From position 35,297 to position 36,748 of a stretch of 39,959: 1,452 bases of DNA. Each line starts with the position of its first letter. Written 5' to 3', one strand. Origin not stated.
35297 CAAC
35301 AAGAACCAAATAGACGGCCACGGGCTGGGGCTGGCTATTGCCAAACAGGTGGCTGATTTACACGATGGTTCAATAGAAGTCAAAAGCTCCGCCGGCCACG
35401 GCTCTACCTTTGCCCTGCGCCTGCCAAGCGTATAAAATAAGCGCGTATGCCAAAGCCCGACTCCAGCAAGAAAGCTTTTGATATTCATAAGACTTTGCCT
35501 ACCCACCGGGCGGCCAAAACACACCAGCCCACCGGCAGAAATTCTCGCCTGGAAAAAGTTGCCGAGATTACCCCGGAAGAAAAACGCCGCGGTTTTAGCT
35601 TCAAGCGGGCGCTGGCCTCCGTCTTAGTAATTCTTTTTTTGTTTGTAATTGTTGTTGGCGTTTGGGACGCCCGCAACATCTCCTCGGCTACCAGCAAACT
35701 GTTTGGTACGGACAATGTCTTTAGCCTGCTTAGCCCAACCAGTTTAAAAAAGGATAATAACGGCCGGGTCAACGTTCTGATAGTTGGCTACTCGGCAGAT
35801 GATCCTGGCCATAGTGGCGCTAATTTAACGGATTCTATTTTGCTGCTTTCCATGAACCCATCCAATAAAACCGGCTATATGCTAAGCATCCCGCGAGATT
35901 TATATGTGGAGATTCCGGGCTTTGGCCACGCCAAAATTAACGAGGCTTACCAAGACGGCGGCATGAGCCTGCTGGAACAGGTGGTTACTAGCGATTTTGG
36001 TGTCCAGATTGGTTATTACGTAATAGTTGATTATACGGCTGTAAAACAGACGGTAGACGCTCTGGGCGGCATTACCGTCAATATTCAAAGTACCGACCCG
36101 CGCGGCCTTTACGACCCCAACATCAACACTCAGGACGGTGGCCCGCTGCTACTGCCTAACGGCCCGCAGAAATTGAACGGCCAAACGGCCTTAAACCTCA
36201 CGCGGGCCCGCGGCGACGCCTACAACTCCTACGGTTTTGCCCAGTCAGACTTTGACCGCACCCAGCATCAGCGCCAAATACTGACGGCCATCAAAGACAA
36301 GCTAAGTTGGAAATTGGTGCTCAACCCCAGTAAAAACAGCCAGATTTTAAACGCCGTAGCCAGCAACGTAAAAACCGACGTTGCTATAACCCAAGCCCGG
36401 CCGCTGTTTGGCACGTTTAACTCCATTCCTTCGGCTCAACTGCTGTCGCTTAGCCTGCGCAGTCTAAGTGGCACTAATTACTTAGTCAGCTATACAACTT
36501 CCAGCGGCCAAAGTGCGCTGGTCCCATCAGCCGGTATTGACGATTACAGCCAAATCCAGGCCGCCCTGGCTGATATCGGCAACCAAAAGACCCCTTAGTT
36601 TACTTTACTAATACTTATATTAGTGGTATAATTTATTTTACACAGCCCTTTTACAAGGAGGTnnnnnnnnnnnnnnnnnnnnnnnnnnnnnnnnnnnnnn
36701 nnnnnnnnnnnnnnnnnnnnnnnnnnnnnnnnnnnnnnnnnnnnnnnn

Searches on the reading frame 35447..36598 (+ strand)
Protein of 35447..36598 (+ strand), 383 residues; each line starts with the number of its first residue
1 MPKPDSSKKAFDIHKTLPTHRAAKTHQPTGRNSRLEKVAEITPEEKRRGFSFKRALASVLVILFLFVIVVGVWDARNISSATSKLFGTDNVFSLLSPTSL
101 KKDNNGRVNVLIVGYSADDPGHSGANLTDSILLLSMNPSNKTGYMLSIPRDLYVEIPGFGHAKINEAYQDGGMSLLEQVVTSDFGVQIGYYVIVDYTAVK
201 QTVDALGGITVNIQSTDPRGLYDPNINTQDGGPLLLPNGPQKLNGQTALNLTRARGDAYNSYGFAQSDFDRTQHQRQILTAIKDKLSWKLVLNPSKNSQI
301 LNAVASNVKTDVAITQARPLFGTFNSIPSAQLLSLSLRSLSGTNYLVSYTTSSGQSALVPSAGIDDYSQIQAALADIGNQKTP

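Call 97: search_protein_families(library=pfam, proteins=[window:35447-36598:+], max_evalue=0.001)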
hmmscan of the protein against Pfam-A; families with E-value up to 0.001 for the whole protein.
window:35447-36598:+ (383 aa): 1 family
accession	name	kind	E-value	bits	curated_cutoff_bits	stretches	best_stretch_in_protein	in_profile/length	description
PF03816.19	LytR_cpsA_psr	-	3.6e-34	118.5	24.6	1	128-286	2-148/150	LytR_cpsA_psr family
